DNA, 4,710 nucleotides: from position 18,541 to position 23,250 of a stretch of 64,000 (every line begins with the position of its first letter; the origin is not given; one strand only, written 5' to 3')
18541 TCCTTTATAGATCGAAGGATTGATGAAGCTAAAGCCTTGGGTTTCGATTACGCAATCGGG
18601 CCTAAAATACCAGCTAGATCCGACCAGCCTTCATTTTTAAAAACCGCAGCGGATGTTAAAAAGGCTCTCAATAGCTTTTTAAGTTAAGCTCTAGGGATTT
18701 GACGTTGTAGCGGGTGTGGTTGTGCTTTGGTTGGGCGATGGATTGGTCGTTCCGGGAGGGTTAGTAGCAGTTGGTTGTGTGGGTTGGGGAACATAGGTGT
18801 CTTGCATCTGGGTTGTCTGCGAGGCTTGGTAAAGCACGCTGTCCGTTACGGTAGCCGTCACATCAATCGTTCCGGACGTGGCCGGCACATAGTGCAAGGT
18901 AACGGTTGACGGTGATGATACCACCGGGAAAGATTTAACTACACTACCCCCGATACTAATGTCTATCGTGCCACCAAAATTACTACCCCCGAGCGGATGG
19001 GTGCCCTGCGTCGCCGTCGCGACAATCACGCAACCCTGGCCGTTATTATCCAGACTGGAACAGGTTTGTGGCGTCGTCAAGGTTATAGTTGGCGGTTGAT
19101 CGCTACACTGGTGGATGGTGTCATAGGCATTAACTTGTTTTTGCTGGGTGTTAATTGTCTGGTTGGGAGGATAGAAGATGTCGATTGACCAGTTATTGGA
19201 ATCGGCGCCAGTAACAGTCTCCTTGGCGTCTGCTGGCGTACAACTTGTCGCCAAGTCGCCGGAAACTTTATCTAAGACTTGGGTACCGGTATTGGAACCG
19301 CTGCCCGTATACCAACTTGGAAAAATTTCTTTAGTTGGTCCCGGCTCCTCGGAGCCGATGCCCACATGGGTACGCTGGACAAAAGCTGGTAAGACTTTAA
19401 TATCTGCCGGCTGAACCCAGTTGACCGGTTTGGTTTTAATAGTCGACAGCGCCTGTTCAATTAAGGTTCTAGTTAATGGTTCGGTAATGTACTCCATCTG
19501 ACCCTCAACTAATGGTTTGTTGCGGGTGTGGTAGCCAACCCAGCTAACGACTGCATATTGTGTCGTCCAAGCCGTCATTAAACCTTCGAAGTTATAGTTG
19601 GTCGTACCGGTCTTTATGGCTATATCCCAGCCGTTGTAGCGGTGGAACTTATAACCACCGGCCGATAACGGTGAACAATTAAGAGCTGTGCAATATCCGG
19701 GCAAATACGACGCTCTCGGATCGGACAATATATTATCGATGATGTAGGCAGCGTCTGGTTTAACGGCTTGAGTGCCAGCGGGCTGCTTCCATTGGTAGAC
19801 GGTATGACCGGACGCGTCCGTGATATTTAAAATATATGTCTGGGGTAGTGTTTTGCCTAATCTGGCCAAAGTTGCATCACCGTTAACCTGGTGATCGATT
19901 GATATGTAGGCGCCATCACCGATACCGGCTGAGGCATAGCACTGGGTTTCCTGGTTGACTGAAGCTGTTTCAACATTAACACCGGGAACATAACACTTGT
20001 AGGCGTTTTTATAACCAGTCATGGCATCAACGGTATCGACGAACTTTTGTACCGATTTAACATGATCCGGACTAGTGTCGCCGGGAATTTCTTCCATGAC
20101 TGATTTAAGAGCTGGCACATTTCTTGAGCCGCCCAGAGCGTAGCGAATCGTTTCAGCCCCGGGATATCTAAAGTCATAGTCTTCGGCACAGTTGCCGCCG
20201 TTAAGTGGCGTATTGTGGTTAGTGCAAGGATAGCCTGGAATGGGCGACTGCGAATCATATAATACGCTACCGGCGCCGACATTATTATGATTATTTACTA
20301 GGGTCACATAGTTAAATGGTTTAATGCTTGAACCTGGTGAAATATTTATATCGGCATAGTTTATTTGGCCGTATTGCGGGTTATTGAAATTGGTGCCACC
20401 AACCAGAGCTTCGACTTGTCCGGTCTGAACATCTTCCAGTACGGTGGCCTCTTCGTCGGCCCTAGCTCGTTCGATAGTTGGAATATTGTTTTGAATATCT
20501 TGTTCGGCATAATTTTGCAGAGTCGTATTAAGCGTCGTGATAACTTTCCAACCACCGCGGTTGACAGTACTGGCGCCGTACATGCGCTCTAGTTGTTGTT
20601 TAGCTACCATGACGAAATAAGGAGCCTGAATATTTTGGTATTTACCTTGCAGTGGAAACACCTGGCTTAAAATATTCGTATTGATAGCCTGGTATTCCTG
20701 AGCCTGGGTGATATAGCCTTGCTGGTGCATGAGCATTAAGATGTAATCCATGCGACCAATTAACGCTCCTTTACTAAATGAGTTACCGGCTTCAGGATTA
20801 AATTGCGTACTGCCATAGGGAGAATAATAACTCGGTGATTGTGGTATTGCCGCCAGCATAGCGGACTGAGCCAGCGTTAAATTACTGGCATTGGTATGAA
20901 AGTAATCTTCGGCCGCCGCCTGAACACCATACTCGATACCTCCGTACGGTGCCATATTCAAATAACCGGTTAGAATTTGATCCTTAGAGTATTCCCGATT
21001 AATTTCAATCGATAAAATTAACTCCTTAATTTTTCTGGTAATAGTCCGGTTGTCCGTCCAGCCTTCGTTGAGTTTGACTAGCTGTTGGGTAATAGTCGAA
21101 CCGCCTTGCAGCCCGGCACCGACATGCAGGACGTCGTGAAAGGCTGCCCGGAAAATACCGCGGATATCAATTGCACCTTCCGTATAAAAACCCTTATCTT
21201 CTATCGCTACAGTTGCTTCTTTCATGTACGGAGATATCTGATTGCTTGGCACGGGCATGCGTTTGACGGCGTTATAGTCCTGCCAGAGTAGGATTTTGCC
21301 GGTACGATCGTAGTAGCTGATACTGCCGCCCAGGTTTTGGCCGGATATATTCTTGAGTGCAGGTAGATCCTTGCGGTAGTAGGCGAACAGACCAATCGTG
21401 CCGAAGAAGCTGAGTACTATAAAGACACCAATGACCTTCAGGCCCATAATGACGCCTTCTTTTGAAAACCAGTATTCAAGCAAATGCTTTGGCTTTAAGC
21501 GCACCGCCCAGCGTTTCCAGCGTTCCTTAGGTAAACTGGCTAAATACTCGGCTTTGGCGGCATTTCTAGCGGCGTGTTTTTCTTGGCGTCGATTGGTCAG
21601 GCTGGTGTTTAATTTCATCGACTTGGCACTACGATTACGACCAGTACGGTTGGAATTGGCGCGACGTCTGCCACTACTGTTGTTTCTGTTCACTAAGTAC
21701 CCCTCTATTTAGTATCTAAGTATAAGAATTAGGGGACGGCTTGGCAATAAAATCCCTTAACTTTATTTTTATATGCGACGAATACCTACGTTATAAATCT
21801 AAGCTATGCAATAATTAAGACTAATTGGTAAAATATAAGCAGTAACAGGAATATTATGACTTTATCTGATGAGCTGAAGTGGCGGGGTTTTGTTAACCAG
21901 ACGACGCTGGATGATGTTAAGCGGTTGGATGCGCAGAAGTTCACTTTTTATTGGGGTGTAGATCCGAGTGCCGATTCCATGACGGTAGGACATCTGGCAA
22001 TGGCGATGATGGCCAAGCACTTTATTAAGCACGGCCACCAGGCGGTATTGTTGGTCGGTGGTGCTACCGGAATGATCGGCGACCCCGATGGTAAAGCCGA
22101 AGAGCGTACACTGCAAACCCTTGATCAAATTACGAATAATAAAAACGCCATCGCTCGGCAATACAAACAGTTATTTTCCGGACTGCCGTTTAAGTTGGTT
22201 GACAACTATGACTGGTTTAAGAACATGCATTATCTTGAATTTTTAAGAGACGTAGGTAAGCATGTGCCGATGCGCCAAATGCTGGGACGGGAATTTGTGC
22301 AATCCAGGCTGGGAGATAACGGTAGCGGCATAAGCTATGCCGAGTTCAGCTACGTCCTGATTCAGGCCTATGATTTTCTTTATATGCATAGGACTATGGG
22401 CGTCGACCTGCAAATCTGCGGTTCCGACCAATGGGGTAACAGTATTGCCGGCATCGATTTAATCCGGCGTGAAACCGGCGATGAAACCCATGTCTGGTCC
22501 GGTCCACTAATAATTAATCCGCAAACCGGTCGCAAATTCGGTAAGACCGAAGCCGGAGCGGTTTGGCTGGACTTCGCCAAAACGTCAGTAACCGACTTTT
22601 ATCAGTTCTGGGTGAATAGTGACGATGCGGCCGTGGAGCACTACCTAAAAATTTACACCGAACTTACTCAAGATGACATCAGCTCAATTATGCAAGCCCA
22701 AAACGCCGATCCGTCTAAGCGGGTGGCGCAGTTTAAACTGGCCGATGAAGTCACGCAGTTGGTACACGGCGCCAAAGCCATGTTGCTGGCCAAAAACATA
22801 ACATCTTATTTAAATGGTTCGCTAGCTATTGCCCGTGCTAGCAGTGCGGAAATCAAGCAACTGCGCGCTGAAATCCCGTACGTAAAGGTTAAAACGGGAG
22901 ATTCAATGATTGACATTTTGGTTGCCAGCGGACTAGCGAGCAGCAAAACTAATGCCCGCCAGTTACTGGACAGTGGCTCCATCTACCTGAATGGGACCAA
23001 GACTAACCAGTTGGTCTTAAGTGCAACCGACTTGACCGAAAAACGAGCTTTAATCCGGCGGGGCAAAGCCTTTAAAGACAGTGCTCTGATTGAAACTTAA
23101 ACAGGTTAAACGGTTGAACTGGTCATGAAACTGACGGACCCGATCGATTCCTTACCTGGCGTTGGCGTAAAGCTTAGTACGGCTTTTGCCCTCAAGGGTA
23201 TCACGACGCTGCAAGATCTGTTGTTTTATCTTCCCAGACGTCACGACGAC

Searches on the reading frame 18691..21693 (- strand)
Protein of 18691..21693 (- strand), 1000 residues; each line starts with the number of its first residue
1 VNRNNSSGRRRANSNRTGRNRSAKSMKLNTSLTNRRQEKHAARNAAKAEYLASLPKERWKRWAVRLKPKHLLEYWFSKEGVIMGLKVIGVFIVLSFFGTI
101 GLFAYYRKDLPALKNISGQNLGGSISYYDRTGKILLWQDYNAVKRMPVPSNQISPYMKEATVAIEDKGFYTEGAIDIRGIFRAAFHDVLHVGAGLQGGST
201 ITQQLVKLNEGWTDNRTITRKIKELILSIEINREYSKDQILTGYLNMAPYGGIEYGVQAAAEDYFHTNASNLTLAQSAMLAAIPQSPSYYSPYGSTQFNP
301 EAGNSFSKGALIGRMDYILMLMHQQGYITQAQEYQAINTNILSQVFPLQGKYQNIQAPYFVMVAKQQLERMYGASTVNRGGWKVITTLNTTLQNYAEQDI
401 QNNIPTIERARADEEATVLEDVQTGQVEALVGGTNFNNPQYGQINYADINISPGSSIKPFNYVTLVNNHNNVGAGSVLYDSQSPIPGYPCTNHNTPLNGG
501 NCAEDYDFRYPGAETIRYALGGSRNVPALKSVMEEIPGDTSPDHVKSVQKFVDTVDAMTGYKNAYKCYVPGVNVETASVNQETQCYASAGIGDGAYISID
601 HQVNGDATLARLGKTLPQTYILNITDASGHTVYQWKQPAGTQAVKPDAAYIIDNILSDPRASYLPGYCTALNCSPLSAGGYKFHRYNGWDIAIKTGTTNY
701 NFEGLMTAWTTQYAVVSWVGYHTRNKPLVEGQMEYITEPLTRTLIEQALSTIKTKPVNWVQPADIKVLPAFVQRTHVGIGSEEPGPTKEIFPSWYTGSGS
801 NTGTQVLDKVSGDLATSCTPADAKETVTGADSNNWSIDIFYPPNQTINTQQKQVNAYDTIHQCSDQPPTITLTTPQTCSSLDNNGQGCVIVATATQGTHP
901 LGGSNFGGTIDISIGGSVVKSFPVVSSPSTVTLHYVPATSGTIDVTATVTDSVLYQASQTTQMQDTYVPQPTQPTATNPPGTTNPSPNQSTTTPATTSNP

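Call 56: search_protein_families(library=pfam, proteins=[window:18691-21693:-], max_evalue=0.00001)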
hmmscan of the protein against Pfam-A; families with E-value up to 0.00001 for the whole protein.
window:18691-21693:- (1000 aa): 1 family
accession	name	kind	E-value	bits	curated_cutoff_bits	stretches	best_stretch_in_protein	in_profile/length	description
PF00912.28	Transgly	-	1.2e-51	175.1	27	1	141-296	10-163/178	Transglycosylase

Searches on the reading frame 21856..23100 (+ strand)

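Call 56: search_protein_families(library=pfam, proteins=[window:21856-23100:+], max_evalue=0.00001)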
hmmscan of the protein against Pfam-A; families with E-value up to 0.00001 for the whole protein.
window:21856-23100:+ (414 aa): 2 families
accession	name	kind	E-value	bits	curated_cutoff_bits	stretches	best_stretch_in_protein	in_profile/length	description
PF00579.31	tRNA-synt_1b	-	5.8e-63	213.4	21.1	1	27-315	4-286/292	tRNA synthetases class I (W and Y)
PF22421.1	SYY_C-terminal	-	4.4e-13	49.4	27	1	332-404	1-77/83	Tyrosine--tRNA ligase SYY-like C-terminal domain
